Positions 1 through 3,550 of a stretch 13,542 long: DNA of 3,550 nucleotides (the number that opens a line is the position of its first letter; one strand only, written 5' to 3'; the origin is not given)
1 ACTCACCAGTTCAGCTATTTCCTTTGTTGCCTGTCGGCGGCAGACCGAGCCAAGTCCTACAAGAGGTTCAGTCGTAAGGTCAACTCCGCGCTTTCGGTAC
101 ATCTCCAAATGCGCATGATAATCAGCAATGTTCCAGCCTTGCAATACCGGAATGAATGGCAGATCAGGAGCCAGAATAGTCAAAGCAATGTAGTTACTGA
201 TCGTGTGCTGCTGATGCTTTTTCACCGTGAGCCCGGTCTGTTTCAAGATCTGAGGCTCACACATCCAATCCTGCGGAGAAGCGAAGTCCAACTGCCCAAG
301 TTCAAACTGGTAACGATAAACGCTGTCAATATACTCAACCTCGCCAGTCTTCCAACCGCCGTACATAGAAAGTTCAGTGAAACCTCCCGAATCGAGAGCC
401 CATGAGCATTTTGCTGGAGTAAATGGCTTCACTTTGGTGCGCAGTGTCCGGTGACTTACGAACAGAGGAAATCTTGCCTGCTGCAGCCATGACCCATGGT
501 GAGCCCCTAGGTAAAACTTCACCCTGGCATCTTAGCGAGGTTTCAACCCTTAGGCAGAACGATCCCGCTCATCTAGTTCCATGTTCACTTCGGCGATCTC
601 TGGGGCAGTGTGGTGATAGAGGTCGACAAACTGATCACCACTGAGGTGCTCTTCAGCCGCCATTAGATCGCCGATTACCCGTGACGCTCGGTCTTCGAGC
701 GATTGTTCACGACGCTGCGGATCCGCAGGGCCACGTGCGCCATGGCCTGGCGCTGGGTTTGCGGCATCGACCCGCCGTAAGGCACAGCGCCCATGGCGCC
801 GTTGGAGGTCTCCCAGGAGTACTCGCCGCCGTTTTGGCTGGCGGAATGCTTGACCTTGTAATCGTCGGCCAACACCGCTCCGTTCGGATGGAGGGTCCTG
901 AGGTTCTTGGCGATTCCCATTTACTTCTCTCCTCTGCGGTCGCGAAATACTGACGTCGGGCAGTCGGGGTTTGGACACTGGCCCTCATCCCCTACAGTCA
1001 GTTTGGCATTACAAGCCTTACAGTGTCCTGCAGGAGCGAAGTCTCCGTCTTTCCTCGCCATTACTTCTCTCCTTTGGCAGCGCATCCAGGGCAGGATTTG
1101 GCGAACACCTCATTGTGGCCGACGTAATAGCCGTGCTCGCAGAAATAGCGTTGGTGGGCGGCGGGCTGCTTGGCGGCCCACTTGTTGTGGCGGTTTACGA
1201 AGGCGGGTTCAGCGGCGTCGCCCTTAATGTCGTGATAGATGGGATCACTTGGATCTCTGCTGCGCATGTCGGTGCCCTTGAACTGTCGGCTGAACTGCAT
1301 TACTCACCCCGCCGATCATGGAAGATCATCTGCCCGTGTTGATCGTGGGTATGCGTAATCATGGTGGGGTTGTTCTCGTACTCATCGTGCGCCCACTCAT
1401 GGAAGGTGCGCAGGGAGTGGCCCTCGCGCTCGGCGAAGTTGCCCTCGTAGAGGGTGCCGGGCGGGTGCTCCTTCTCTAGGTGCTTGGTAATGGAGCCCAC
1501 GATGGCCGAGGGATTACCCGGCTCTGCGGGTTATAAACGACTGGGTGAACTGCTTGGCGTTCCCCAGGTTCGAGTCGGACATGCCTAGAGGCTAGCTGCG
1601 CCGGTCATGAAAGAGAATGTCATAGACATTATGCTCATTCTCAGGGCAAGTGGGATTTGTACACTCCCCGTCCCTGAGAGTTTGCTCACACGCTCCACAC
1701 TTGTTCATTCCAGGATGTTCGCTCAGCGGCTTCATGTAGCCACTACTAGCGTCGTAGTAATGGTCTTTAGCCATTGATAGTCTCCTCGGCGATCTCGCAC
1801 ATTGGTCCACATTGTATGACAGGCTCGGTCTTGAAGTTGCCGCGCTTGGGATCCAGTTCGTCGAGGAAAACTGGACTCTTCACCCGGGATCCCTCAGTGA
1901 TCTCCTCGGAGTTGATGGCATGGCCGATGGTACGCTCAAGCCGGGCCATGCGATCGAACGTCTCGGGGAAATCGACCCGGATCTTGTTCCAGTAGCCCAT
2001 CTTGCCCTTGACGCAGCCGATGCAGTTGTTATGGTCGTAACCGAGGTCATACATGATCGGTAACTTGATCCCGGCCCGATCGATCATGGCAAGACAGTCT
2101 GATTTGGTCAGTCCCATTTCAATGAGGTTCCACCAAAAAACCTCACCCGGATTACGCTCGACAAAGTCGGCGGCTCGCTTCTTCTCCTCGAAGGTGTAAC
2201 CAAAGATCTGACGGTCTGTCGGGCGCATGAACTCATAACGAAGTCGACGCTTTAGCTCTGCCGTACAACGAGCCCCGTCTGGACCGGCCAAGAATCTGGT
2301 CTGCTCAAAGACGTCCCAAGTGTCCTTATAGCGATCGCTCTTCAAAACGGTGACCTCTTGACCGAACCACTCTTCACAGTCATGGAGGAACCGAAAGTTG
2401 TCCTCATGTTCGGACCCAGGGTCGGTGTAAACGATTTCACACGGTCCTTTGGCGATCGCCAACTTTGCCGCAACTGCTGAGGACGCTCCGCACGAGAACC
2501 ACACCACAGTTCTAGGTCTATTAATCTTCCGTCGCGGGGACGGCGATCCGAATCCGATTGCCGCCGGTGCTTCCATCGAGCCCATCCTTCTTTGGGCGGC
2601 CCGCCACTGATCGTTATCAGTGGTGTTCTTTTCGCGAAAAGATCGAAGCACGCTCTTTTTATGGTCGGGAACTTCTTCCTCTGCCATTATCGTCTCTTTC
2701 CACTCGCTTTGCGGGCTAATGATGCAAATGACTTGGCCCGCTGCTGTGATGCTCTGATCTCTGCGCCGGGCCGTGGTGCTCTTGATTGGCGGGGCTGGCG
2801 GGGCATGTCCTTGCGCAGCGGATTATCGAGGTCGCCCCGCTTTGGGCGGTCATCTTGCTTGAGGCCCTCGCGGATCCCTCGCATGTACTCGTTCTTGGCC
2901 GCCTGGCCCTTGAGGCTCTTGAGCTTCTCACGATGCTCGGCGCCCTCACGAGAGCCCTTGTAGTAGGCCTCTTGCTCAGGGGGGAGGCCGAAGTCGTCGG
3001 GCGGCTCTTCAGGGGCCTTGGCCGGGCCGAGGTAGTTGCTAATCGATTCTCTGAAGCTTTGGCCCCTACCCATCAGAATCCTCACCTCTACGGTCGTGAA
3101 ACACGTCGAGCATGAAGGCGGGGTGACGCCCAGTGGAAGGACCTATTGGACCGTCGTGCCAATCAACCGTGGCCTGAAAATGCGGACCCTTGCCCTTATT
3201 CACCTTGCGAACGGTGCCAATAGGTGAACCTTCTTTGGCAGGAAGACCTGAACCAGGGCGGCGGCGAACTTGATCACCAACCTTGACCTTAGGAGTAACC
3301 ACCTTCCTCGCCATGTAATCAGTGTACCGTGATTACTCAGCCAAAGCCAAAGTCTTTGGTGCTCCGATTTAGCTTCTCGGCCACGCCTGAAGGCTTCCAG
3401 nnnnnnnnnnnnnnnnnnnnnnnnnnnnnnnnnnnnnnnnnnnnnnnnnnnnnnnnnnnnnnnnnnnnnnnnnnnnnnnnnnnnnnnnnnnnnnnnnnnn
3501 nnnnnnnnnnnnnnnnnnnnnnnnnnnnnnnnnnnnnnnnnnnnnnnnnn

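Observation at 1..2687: Lower-G+C candidate DNA-modification module: DpdA-like transglycosylase plus PAPS-reductase-like PP-loop enzyme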

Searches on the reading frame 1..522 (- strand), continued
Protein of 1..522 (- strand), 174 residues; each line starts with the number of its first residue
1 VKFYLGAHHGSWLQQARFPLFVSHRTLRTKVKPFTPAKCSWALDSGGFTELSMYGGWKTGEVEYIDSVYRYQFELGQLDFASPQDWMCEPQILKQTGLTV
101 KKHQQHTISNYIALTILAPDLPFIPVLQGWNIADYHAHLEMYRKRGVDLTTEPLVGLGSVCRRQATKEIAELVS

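Call 59: search_protein_families(library=pfam, proteins=[L029:3002-4093:+, L029:4171-4743:+, L029:4887-5774:+, L029:5900-6694:+, L029:6691-7041:+, L029:7257-7937:+, L029:7927-8247:+, L029:8240-8704:+, L029:8790-9521:+, L029:558-1445:+], max_evalue=0.01)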
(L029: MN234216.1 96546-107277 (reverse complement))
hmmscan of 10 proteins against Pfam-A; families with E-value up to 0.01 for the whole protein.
L029:3002-4093:+ (363 aa): 1 family
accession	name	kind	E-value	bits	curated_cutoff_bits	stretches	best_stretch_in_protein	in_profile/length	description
PF01507.26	PAPS_reduct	-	2.9e-12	47.4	22.5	1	57-274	2-172/175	Phosphoadenosine phosphosulfate reductase domain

L029:4171-4743:+ (190 aa): 0 families

L029:4887-5774:+ (295 aa): 1 family
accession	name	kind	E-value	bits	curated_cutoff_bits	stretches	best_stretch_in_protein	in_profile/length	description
PF23859.1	DpdA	-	1.4e-78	264.3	27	1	38-284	5-252/291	DeoxyPurine in DNA protein A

L029:5900-6694:+ (264 aa): 0 families

L029:6691-7041:+ (116 aa): 0 families

L029:7257-7937:+ (226 aa): 0 families

L029:7927-8247:+ (106 aa): 0 families

L029:8240-8704:+ (154 aa): 0 families

L029:8790-9521:+ (243 aa): 0 families

L029:558-1445:+ (295 aa): 0 families

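Call 77: search_dna_similar(query=L029:3002-4093:+, collection=phages, mode=protein, max_rows=30, rows=spread)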
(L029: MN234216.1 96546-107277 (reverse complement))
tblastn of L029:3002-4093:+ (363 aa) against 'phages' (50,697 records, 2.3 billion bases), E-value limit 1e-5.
Records with a match: 21; places in all: 21; records where one place covers at least 80% of the query: 2.
Best place of each record, by identity: >=99% 2; <60% 19.
By first word of the organism name: Pseudomonas 4; Stenotrophomonas 3; Streptomyces 2; Bacteriophage 2; Yersinia 2; Peduovirus 2; Serratia 2; Klebsiella 1; Labrenzia 1; Tunturiibacter 1; and 1 more.
By host as written in the record: - 5; Streptomyces lividans JI 1326 2; Pseudomonas putida 2; Yersinia pestis EV76 2; Serratia marcescens 2; Klebsiella pneumoniae ST11-OXA245 1; Pseudomonas protegens CEMTC 4060 1; Roseibium aggregatum RF14 1; and 5 more.
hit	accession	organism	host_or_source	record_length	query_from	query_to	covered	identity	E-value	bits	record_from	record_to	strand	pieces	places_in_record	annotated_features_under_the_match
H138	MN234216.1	Streptomyces phage Gilgamesh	Streptomyces lividans JI 1326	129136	1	363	100%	100.0%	0e+0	622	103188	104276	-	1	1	116: PAPS reductase-like domain protein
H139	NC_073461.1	Streptomyces phage Gilgamesh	Streptomyces lividans JI 1326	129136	1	363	100%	100.0%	0e+0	622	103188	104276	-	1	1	116: PAPS reductase-like domain protein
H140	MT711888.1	Pseudomonas phage Dolphis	Pseudomonas putida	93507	48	304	71%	38.1%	4e-33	136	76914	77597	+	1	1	phosphoadenosine phosphosulfate reductase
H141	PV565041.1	Pseudomonas phage Jeremy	Pseudomonas putida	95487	48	304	71%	38.1%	4e-33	136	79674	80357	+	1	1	phosphoadenosine phosphosulfate reductase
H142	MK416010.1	Klebsiella phage ST11-OXA245phi3.2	Klebsiella pneumoniae ST11-OXA245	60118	46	304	71%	37.2%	1e-32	135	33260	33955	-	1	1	phosphoadenosine phosphosulfate reductase | hypothetical protein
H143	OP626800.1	Pseudomonas phage PseuP_222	Pseudomonas protegens CEMTC 4060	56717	40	304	73%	35.7%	8e-29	123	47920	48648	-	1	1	phosphoadenosine phosphosulfate reductase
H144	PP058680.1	Labrenzia phage vB_LagS-V1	Roseibium aggregatum RF14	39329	48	312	73%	33.7%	9e-24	108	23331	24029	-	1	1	phosphoadenosine phosphosulfate reductase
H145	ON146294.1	Stenotrophomonas phage B2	Stenotrophomonas sp.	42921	57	287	64%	34.8%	7e-26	115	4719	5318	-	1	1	phosphoadenosine-phosphosulfate reductase family protein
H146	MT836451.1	Bacteriophage sp.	human fecal samples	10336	60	307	68%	31.3%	4e-17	89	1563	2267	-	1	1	record has no annotation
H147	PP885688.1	Tunturiibacter phage Tunturi_5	Tunturiibacter psychrotolerans X4BP1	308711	57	312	71%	29.1%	9e-12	72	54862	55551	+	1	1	phosphoadenosine phosphosulfate reductase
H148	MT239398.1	Yersinia phage P37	Yersinia pestis EV76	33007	58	312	70%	28.3%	1e-7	59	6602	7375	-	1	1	phosphoadenosine phosphosulfate reductase family protein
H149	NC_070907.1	Yersinia phage P37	Yersinia pestis EV76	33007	58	312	70%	28.3%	1e-7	59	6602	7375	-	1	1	phosphoadenosine phosphosulfate reductase family protein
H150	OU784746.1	Peduovirus P2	-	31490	58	312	70%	28.3%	2e-7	59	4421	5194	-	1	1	cysH: Phosphoadenosine phosphosulfate reductase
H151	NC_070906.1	Peduovirus P2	-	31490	58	312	70%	28.3%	2e-7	59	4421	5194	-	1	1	cysH: Phosphoadenosine phosphosulfate reductase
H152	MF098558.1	Pseudoalteromonas phage KB12-38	Pseudoalteromonas sp. KB12-38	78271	38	312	76%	25.6%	2e-15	84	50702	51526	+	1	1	PAPS reductase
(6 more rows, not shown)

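Call 78: find_related_loci(query=A4, collection=viral_contigs, flank=10000)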
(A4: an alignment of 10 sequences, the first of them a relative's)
Query A4 (244 aa) in viral_contigs; peptide patterns used: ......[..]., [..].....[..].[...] (x = any residue, [..] = any of these).
259 stretches matched a pattern; 227 encode a relative of the query (tblastn E <= 1e-3); the best 80 are kept; 80 distinct loci.
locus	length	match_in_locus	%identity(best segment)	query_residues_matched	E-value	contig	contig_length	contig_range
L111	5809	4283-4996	58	2-241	2e-93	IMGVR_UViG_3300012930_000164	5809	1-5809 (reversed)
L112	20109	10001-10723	56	1-243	6e-87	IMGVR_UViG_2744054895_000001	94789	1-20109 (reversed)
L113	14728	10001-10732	58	1-242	2e-86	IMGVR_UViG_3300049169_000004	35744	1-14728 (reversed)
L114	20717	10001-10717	55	1-242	5e-86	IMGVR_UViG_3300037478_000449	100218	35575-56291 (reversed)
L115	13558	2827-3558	53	1-242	2e-85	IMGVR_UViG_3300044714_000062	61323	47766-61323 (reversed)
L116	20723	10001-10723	55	1-243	1e-85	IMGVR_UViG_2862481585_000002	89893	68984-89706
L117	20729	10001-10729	54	1-242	5e-85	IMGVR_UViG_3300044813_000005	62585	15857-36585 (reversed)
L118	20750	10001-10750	53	1-242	3e-84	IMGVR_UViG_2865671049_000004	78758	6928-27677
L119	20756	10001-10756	51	1-244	6e-83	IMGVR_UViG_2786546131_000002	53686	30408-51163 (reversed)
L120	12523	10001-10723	53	1-243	6e-83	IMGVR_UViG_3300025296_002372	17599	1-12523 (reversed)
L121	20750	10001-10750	53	1-242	7e-83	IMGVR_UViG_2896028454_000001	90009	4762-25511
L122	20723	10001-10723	54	1-243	7e-83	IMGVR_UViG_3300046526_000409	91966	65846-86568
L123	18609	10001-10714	54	3-239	2e-82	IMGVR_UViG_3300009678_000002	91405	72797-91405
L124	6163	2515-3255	52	1-244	5e-82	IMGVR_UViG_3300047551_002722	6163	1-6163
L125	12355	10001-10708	57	1-242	8e-82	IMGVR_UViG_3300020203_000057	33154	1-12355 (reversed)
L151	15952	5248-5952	54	2-243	2e-79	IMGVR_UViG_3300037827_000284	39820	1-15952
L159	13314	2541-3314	50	1-242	2e-78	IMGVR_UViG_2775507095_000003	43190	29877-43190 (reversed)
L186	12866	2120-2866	48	3-244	2e-75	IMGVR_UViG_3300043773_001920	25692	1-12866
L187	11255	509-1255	48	3-244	2e-75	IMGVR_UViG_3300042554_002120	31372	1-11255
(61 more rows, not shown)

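Call 82: search_protein_families(library=pfam, proteins=[L124:446-1315:+, L159:429-1448:+, L186:2929-3753:+, L187:1318-2142:+, L112:6310-7038:+, L116:5646-6374:+, L151:5987-6658:+], max_evalue=0.01)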
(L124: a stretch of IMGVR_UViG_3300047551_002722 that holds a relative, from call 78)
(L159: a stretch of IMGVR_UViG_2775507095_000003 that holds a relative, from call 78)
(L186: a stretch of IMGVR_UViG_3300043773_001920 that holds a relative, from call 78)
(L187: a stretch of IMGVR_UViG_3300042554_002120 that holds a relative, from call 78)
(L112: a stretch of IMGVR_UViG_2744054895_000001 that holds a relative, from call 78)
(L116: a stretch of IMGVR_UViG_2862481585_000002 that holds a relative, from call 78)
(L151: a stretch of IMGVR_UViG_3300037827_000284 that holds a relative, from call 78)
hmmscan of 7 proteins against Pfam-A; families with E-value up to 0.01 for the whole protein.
L124:446-1315:+ (290 aa): 0 families

L159:429-1448:+ (340 aa): 0 families

L186:2929-3753:+ (275 aa): 1 family
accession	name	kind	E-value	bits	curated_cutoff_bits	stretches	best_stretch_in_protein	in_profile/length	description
PF01507.26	PAPS_reduct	-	4.4e-08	33.8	22.5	1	14-186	3-150/175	Phosphoadenosine phosphosulfate reductase domain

L187:1318-2142:+ (275 aa): 1 family
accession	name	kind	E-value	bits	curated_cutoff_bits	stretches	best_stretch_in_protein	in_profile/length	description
PF01507.26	PAPS_reduct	-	4.4e-08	33.8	22.5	1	14-186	3-150/175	Phosphoadenosine phosphosulfate reductase domain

L112:6310-7038:+ (243 aa): 1 family
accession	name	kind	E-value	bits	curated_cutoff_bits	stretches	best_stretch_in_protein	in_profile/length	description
PF01507.26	PAPS_reduct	-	4.4e-11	43.6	22.5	1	2-171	5-158/175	Phosphoadenosine phosphosulfate reductase domain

L116:5646-6374:+ (243 aa): 1 family
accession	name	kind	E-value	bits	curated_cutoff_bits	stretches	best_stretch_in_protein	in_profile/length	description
PF01507.26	PAPS_reduct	-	7.9e-11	42.7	22.5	1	2-171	5-158/175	Phosphoadenosine phosphosulfate reductase domain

L151:5987-6658:+ (224 aa): 2 families
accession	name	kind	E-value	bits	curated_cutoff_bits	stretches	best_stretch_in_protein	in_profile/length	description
PF06508.19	QueC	-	1.3e-58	198.4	22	1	2-223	2-207/210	Queuosine biosynthesis protein QueC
PF02568.20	ThiI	-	5.4e-05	23.3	20.5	0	2-42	6-47/197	Thiamine biosynthesis protein (ThiI)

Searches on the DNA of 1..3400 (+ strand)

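Call 9: search_dna_similar(query=window:1-3400:+, collection=phages, mode=near, max_rows=25)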
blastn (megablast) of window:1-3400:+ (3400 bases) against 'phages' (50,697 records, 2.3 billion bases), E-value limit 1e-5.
No match.
